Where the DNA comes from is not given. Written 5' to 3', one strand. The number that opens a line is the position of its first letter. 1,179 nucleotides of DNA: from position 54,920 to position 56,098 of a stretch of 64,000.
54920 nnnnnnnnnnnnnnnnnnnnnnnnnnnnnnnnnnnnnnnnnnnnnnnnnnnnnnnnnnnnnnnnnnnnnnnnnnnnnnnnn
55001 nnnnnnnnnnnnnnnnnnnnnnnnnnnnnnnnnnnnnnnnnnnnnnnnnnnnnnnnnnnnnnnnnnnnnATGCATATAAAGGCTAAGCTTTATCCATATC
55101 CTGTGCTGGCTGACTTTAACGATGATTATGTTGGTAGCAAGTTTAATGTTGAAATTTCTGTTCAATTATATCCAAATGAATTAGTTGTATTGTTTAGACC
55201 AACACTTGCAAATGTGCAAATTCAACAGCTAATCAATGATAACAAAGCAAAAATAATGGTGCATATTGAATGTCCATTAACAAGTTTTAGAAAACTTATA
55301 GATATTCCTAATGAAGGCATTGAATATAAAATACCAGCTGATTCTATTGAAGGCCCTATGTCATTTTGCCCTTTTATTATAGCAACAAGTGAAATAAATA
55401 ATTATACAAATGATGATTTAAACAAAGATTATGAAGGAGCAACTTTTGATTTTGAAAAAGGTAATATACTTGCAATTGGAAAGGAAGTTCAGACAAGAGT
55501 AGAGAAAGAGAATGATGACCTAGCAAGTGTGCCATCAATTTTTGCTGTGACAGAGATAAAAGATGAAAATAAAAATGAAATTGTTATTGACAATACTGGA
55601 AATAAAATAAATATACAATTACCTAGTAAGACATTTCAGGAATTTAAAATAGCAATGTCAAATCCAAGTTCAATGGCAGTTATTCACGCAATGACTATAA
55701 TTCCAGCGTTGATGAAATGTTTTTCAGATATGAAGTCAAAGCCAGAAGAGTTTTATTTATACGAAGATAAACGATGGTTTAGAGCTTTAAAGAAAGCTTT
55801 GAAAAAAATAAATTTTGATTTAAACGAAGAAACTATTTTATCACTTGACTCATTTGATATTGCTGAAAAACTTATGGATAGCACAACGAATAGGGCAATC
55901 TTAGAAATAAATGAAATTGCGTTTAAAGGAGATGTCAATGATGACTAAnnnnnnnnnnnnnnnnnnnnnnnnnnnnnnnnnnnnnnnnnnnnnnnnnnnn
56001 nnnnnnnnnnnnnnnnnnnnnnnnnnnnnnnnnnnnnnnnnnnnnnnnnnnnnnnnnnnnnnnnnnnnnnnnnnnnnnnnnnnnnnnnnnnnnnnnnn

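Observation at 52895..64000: Ten-gene coupled operon joining a MORC-like GHKL ATPase module and an SNF2 helicase to a split type III R-M pair: candidate undescribed composite defence system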

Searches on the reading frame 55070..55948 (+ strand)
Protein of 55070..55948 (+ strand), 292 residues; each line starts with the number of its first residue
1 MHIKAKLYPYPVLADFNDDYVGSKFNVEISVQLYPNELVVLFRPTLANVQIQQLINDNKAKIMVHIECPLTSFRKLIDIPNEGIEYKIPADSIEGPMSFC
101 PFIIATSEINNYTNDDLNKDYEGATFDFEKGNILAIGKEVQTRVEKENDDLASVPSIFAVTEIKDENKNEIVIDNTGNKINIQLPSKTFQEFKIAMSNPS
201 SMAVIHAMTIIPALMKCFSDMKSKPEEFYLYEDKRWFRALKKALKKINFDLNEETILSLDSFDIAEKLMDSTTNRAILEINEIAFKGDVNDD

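Call 5: search_protein_families(library=padloc, proteins=[window:55070-55948:+], max_evalue=0.01)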
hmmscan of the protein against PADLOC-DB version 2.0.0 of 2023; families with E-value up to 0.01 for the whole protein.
window:55070-55948:+ (292 aa): 1 family
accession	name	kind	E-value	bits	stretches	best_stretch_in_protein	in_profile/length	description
PDLC04583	PDC-M33B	-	5.2e-91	303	1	1-284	1-283/289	-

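Call 6: search_protein_families(library=pfam, proteins=[window:55070-55948:+], max_evalue=0.01)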
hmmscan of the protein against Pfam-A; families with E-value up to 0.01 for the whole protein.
window:55070-55948:+ (292 aa): 0 families

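Call 7: search_protein_families(library=ncbifam, proteins=[window:55070-55948:+], max_evalue=0.01)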
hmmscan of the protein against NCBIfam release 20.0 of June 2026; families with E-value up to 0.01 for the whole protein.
window:55070-55948:+ (292 aa): 0 families

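Call 13: find_homologous_proteins(query=window:55070-55948:+)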
Query window:55070-55948:+ (292 aa): 87 proteins with E <= 0.001 among 658 candidates.
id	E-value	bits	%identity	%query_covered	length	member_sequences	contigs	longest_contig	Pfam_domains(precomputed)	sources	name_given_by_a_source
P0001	5.3e-187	638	100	100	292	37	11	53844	-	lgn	-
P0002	2.3e-145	501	75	100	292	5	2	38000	-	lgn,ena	-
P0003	2.7e-144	498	76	100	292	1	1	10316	-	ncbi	-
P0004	6.7e-142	490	73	100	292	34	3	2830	-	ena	-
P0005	6.7e-142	490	75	100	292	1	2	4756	-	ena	-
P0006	3.6e-141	488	73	100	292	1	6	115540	-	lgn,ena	-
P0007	4.6e-140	484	73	100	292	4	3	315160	-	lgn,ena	-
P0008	2.2e-138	478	71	100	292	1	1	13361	-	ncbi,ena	-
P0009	3.1e-136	471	71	100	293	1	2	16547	-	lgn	-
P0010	4.5e-136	471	71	100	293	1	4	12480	-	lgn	-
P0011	6.0e-136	470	71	100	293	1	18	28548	-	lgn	-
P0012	7.9e-136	470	71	100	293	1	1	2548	-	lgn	-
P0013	1.2e-135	469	71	100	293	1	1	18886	-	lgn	-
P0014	1.9e-135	469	70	100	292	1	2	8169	-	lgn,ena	-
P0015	1.1e-134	466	71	100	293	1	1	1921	-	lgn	-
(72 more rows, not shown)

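Call 18: find_related_loci(query=A2, collection=genome_contigs, flank=10000)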
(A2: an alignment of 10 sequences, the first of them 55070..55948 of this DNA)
Query A2 (292 aa) in genome_contigs; peptide patterns used: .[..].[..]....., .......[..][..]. (x = any residue, [..] = any of these).
20 stretches matched a pattern; 16 encode a relative of the query (tblastn E <= 1e-3); 16 distinct loci.
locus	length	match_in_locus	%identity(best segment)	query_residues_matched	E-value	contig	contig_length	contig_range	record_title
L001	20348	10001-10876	73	1-292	4e-149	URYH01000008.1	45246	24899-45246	uncultured Clostridiales bacterium isolate UMGS1470 genome assembly, contig: NODE_533_length_45246_cov_5.010179, whole g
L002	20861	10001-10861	58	1-287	4e-109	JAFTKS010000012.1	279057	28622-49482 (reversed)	MAG: Clostridia bacterium isolate RGIG3907 Roe_deer_Cecum-2__c309566, whole genome shotgun sequence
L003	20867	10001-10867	61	1-288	6e-108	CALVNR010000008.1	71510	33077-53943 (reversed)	MAG: uncultured Clostridia bacterium isolate BRZ_QS__bin44 genome assembly, contig: BRZ_QS__NODE_301_length_71510_cov_14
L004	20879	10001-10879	48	1-292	3e-94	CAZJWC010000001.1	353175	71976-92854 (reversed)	MAG TPA_asm: uncultured Clostridia bacterium isolate SRP225648_co1_546 genome assembly, contig: NODE_4_length_353175_cov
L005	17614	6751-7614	48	1-287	1e-93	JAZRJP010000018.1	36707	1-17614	MAG: Christensenellaceae bacterium isolate T1900045464_YK20190155.MAGScoT_cleanbin_000007 SGB_7206_k141_1120001, whole g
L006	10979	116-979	48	1-287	5e-93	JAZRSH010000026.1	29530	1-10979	MAG: Christensenellaceae bacterium isolate T1900045348_YK20190038.MAGScoT_cleanbin_000007 SGB_6726_k141_2727689, whole g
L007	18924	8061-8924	48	1-287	1e-92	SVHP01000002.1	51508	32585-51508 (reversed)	MAG: Clostridiales bacterium isolate SIG387 NODE_3568_length_51508_cov_1.753586, whole genome shotgun sequence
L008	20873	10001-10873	43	1-287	4e-71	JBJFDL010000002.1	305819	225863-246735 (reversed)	MAG: Christensenellales bacterium isolate PUUB39_bin.048 NODE_1_length_305819_cov_32.924363, whole genome shotgun sequen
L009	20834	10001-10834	37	1-281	2e-59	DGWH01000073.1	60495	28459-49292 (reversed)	MAG TPA_asm: Christensenella sp. UBA4263 UBA4263_contig_10131, whole genome shotgun sequence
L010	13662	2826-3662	37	1-282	6e-59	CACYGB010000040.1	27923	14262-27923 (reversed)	MAG: uncultured Clostridiales bacterium isolate RUG11909 genome assembly, contig: RUG11909_asm_40, whole genome shotgun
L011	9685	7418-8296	46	1-292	1e-92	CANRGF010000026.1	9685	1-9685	MAG: uncultured Clostridia bacterium isolate Lapin-021__bin12 genome assembly, contig: Lapin-021__NODE_8162_length_9685_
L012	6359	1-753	37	37-292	9e-55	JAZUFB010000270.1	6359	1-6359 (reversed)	MAG: Clostridia bacterium isolate T1900045296_TH20190066.MAGScoT_cleanbin_000028 SGB_6089_k141_1104447, whole genome sho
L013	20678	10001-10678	35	9-240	1e-35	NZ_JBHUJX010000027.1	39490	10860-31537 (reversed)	Bacillus sp. CGMCC 1.16607 GCM70020056_24, whole genome shotgun sequence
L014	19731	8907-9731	28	1-271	5e-32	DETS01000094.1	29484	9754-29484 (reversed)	MAG TPA_asm: Lachnospiraceae bacterium UBA3282 UBA3282_contig_6949, whole genome shotgun sequence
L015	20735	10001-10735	27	1-246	1e-30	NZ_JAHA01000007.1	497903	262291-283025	Butyrivibrio sp. FCS014 T456DRAFT_scf7180000000055_quiver.7_C, whole genome shotgun sequence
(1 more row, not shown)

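Call 23: search_protein_families(library=pfam, proteins=[L004:11705-14164:+, L004:14819-16627:+, L004:16642-17736:+, L008:11906-14335:+, L008:14322-15089:+, L009:10860-12404:+, L009:14196-18419:+, L009:5615-7708:+, L010:5925-7841:+, L013:4647-7064:-], max_evalue=0.001)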
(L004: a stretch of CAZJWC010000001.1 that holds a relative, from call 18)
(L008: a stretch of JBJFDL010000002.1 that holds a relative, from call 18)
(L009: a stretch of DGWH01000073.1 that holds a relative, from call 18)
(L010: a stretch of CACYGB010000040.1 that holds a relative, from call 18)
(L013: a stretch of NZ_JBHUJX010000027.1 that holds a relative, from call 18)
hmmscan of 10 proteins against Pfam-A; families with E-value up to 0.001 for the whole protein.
L004:11705-14164:+ (819 aa): 3 families
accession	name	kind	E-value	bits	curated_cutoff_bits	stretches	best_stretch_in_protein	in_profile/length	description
PF13306.12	LRR_5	-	1.3e-97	322.9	27.7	7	103-205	12-112/127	BspA type Leucine rich repeat region (6 copies)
PF13855.12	LRR_8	-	2.2e-19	69.4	27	0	235-277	12-55/61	Leucine rich repeat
PF23952.1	LRR_EndoS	-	0.00039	21.1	27.9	0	115-204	49-116/116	Endo-beta-N-acetylglucosaminidase EndoS LRR domain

L004:14819-16627:+ (602 aa): 2 families
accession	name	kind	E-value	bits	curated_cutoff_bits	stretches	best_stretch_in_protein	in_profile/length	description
PF00012.26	HSP70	-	1.1e-243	810.4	20.6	1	4-583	1-597/599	Hsp70 protein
PF06723.19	MreB_Mbl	-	8.7e-23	81.1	27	1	3-348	2-317/327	MreB/Mbl protein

L004:16642-17736:+ (364 aa): 5 families
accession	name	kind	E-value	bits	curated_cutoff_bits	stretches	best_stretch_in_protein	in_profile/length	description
PF01556.23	DnaJ_C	-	6.6e-46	156.5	26.6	1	127-344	1-152/152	DnaJ C terminal domain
PF00226.36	DnaJ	-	5.6e-24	84.5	27.8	1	6-68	1-63/63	DnaJ domain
PF00684.25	DnaJ_CXXCXGXG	-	1.3e-17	64.3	32.7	1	154-218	1-65/65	DnaJ central domain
PF15777.11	Anti-TRAP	-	8.1e-06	26.2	32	0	152-181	11-43/59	Tryptophan RNA-binding attenuator protein inhibitory protein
PF18551.6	TackOD1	-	0.00078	19.5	32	0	191-216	71-96/188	Thaumarchaeal output domain 1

L008:11906-14335:+ (809 aa): 2 families
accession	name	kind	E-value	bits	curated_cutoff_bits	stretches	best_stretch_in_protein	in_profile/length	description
PF00145.23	DNA_methylase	-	5.5e-42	144.8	22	1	8-382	2-323/324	C-5 cytosine-specific DNA methylase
PF07669.17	Eco57I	-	5.2e-09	36.9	25.3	1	480-600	35-166/171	Eco57I restriction-modification methylase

L008:14322-15089:+ (255 aa): 0 families

L009:10860-12404:+ (514 aa): 1 family
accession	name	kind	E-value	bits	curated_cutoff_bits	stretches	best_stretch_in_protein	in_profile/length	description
PF19866.4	DUF6339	-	4.8e-44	150.6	23.2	1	71-252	2-173/175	Family of unknown function (DUF6339)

L009:14196-18419:+ (1407 aa): 7 families
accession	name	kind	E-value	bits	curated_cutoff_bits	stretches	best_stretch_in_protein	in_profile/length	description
PF13086.12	AAA_11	-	4.1e-16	60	27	2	712-777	190-254/257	AAA domain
PF13087.12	AAA_12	-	6.2e-11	42.7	27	1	838-1025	25-194/195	AAA domain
PF13604.12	AAA_30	-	1.7e-09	38.2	27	0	733-777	84-132/191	AAA domain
PF01443.25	Viral_helicase1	-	8.3e-09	36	21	0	969-1022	176-227/228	Viral superfamily 1 RNA helicase core domain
PF13245.12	AAA_19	-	7.7e-08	33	25.1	0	361-402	8-53/134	AAA domain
PF13401.12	AAA_22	-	0.00067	20.4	27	0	363-402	4-44/130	AAA domain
PF13538.12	UvrD_C_2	-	0.00091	19.5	27.4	0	972-1022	4-52/52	UvrD-like helicase C-terminal domain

L009:5615-7708:+ (697 aa): 6 families
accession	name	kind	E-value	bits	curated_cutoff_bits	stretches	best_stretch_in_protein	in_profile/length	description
PF00580.27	UvrD-helicase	-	3.3e-26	93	23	1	240-486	2-254/271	UvrD/REP helicase N-terminal domain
PF13361.12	UvrD_C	-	3.2e-23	83.1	25.6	2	620-688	285-347/350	UvrD-like helicase C-terminal domain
PF13245.12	AAA_19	-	1.3e-13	51.7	25.1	1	243-486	1-132/134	AAA domain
PF13538.12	UvrD_C_2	-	1.9e-09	37.6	27.4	1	663-686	27-51/52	UvrD-like helicase C-terminal domain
PF01443.25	Viral_helicase1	-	7.3e-06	26.4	21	1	615-686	170-226/228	Viral superfamily 1 RNA helicase core domain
PF13087.12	AAA_12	-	5.7e-05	23.2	27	1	558-686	88-190/195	AAA domain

L010:5925-7841:+ (638 aa): 1 family
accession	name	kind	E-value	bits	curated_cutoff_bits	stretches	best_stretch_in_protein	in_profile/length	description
PF00171.27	Aldedh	-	1.3e-18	67.2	23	1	213-499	28-304/461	Aldehyde dehydrogenase family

L013:4647-7064:- (805 aa): 5 families
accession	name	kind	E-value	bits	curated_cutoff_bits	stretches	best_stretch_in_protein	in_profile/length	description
PF10996.14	Beta-Casp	-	1.3e-14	55.2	27.7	1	582-699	1-118/120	Beta-Casp domain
PF00753.33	Lactamase_B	-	1.5e-12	48.3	22.7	1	352-514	6-152/196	Metallo-beta-lactamase superfamily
PF16661.11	Lactamase_B_6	-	2.8e-11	43.6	27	1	356-525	1-175/193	Metallo-beta-lactamase superfamily domain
PF12706.13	Lactamase_B_2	-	8.2e-10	39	27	1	370-513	3-144/200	Beta-lactamase superfamily domain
PF07521.17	RMMBL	-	1.8e-09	37.9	21.6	1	719-759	2-43/63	Zn-dependent metallo-hydrolase RNA specificity domain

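Call 24: search_protein_families(library=pfam, proteins=[L014:3424-4827:+, L014:4754-6400:+, L014:6423-6881:+, L014:1752-3437:+, L014:12221-14467:+, L013:3250-4650:-, L013:1494-3239:-, L003:15643-17808:+, L003:17805-20867:+, L003:14450-15646:+], max_evalue=0.001)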
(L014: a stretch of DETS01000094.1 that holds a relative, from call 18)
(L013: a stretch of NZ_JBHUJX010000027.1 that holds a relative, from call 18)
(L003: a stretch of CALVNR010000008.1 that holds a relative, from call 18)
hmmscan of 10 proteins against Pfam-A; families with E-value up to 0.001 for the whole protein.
L014:3424-4827:+ (467 aa): 1 family
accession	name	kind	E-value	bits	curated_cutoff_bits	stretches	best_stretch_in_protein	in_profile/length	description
PF00145.23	DNA_methylase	-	3.6e-55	188.1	22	1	66-457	3-321/324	C-5 cytosine-specific DNA methylase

L014:4754-6400:+ (548 aa): 1 family
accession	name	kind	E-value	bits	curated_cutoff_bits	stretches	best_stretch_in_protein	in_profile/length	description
PF02976.21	MutH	-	3.2e-15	56.3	23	1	80-194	2-103/103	DNA mismatch repair enzyme MutH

L014:6423-6881:+ (152 aa): 2 families
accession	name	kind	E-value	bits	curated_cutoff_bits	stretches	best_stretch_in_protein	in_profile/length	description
PF03852.21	Vsr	-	1.2e-23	83.2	27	1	13-76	10-73/74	DNA mismatch endonuclease Vsr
PF18741.7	MTES_1575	-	5.4e-05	23.6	38.2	0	31-84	6-63/96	REase_MTES_1575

L014:1752-3437:+ (561 aa): 5 families
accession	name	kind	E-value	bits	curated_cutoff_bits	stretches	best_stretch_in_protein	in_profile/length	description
PF01636.29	APH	-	4.4e-17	63.1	23.2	1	26-244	2-218/239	Phosphotransferase enzyme family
PF00583.31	Acetyltransf_1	-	3.9e-10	40.4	20.7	1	402-504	14-116/116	Acetyltransferase (GNAT) family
PF13508.13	Acetyltransf_7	-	1.3e-07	32.3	27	1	419-504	4-82/84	Acetyltransferase (GNAT) domain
PF13527.13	Acetyltransf_9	-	0.00015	22.2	25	1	377-480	6-105/127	Acetyltransferase (GNAT) domain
PF13673.13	Acetyltransf_10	-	0.00028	21.3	23.6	1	441-512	52-115/128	Acetyltransferase (GNAT) domain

L014:12221-14467:+ (748 aa): 2 families
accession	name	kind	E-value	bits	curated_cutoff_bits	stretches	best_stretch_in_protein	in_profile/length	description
PF00933.27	Glyco_hydro_3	-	1e-32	114.3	27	1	113-415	16-277/316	Glycosyl hydrolase family 3 N terminal domain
PF01915.27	Glyco_hydro_3_C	-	6.1e-13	49.6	31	1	494-732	1-199/200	Glycosyl hydrolase family 3 C-terminal domain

L013:3250-4650:- (466 aa): 1 family
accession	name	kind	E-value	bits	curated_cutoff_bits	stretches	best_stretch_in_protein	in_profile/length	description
PF08826.15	DMPK_coil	-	0.00053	20.5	22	1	310-347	22-59/61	DMPK coiled coil domain like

L013:1494-3239:- (581 aa): 2 families
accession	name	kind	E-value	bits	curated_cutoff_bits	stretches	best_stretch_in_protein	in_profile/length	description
PF00012.26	HSP70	-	4.5e-64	217.1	20.6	1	12-576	2-521/599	Hsp70 protein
PF06723.19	MreB_Mbl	-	7.5e-06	25.4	27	0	197-251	144-188/327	MreB/Mbl protein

L003:15643-17808:+ (721 aa): 6 families
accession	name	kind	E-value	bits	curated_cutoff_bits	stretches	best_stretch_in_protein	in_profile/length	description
PF02534.20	T4SS-DNA_transf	-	2.7e-50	172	20.1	1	132-605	43-457/468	Type IV secretory system Conjugative DNA transfer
PF12696.13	TraG-D_C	-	1.3e-32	112.8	22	1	451-568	2-125/126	TraM recognition site of TraD and TraG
PF10412.15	TrwB_AAD_bind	-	1.7e-29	103.4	20.5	1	270-572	87-371/387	Type IV secretion-system coupling protein DNA-binding domain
PF00270.35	DEAD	-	4.1e-06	27.1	26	1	139-197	13-71/167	DEAD/DEAH box helicase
PF01935.23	DUF87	-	9e-05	23.1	23.2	1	142-318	25-146/220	Helicase HerA, central domain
PF01580.24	FtsK_SpoIIIE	-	0.00085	19.3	24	0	133-156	31-55/221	FtsK/SpoIIIE family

L003:17805-20867:+ (1021 aa): 0 families

L003:14450-15646:+ (398 aa): 1 family
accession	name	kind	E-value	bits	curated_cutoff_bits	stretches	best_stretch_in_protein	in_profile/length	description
PF18555.7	MobL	-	5e-28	98.7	28.5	1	12-354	10-360/383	MobL relaxases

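Call 30: search_solved_structures(query=A1, max_evalue=10, show_alignments=0)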
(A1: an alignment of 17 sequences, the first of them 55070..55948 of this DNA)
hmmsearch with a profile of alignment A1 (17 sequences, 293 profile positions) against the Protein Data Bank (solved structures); distinct sequences matched with E-value up to 10: 2.
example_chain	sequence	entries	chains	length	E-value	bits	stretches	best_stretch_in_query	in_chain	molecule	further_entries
5ldy_A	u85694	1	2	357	0.24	13.7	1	18-75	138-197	Ig domain protein group 1 domain protein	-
5y6j_A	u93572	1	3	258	0.3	13.4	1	116-181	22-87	Nucleoprotein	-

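Call 36: search_protein_families(library=pfam, proteins=[L005:733-1737:+, L005:9219-10175:+, L005:10194-11132:+, L007:1268-2287:+, L007:2305-3045:+, L007:630-1280:+, L011:331-1344:-, L004:5947-6972:+, L004:4950-5825:-, L008:2448-3392:+], max_evalue=0.001)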
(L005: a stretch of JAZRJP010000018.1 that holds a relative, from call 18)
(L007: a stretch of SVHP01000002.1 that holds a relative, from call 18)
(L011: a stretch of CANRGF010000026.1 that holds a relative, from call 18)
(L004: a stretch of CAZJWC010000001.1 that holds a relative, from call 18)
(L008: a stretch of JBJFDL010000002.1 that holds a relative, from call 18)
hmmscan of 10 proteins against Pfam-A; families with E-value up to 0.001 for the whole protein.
L005:733-1737:+ (334 aa): 2 families
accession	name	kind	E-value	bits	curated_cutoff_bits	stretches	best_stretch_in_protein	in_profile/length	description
PF21247.3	Fic-like_C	-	3.1e-23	81.9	27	1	272-331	2-61/64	Filamentation induced by cAMP protein Fic-like, C-terminal domain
PF02661.23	Fic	-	1.8e-19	70.8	24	1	105-204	1-93/93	Fic/DOC family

L005:9219-10175:+ (318 aa): 1 family
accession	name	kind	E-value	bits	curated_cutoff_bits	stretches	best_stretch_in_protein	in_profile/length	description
PF00078.32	RVT_1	-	2.8e-10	40.7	29.6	1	44-258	3-204/205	Reverse transcriptase (RNA-dependent DNA polymerase)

L005:10194-11132:+ (312 aa): 2 families
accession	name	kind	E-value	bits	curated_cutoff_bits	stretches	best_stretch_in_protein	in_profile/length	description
PF13365.12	Trypsin_2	-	2.3e-10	41.8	27.6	1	28-199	1-135/144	Trypsin-like peptidase domain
PF00089.32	Trypsin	-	0.0003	21.1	20.6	1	49-214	36-201/220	Trypsin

L007:1268-2287:+ (339 aa): 1 family
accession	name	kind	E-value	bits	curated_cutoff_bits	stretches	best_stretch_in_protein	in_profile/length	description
PF08843.17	AbiEii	-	8.1e-40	137.7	22.5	1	47-325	2-237/238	Nucleotidyl transferase AbiEii toxin, Type IV TA system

L007:2305-3045:+ (246 aa): 0 families

L007:630-1280:+ (216 aa): 1 family
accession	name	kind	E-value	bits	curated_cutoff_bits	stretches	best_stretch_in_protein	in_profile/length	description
PF19570.5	DUF6088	-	3.1e-38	131.7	25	1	23-192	1-169/172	Family of unknown function (DUF6088)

L011:331-1344:- (337 aa): 2 families
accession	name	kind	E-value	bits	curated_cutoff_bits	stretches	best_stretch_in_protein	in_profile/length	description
PF06250.17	YhcG_C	-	8.7e-65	217.8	32.5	1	171-324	2-157/157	YhcG PDDEXK nuclease domain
PF17761.7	DUF1016_N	-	1.1e-41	142.6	32.8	1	14-147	1-137/137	DUF1016 N-terminal domain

L004:5947-6972:+ (341 aa): 10 families
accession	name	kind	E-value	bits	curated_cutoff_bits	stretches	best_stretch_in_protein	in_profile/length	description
PF16363.11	GDP_Man_Dehyd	-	6.9e-62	210.3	27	1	9-327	1-331/332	GDP-mannose 4,6 dehydratase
PF01370.27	Epimerase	-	7e-55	186.5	20.9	1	8-265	1-240/240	NAD dependent epimerase/dehydratase family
PF02719.21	Polysacc_synt_2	-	2.6e-18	66.7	20.2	1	8-188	1-175/293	Polysaccharide biosynthesis protein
PF01073.25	3Beta_HSD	-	1.9e-16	60.3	22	1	9-161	1-154/280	3-beta hydroxysteroid dehydrogenase/isomerase family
PF00106.31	adh_short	-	4.1e-08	33.4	26.6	1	6-77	1-71/195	short chain dehydrogenase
PF04321.23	RmlD_sub_bind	-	1e-07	31.8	27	1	8-165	3-137/287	RmlD substrate binding domain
PF05368.20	NmrA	-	1.8e-06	28.2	27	1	6-129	3-107/298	NmrA-like family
PF08659.16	KR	-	5.5e-06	26.9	22.6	1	8-137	3-145/180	KR domain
PF13460.12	NAD_binding_10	-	6.4e-06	26.6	27.2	1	12-140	1-110/184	NAD(P)H-binding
PF07993.18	NAD_binding_4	-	0.00016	21.4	20.1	0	10-165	1-189/258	Male sterility protein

L004:4950-5825:- (291 aa): 0 families

L008:2448-3392:+ (314 aa): 1 family
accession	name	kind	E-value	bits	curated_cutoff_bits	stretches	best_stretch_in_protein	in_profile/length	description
PF08902.16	DUF1848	-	3.3e-86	289.8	30.5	1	2-286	1-262/262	Domain of unknown function (DUF1848)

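Call 58: predict_structure(alignment_id=A7)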
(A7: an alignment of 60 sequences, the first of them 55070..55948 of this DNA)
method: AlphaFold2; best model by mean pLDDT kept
length: 292 residues; sequences in the alignment: 60
mean_pLDDT: 85.4   pTM: 0.51
mean pLDDT of the five models: 85.4, 85.3, 85.1, 84.4, 83.1
residues with pLDDT >= 90: 127; 70-90: 133; 50-70: 17; < 50: 15
segments of 3 or more residues with pLDDT < 50: 147-155, 287-292
pLDDT, mean of each block of 10 residues (from residue 1): 67 90 94 83 96 97 93 92 91 84 97 93 93 94 59 64 87 89 89 79 85 93 87 86 87 89 89 83 56 36
secondary structure, 60 per line:
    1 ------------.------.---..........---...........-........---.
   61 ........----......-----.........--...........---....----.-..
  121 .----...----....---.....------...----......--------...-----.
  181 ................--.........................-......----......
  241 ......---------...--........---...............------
elements in order: E24-33 E37-47 H49-56 E60-68 E73-78 E84-89 E95-105 E109-112 E126-128 E133-136 E140-144 E158-163 E172-174 E180-185 H186-196 H199-223 H225-230 H235-246 H261-268 H272-286
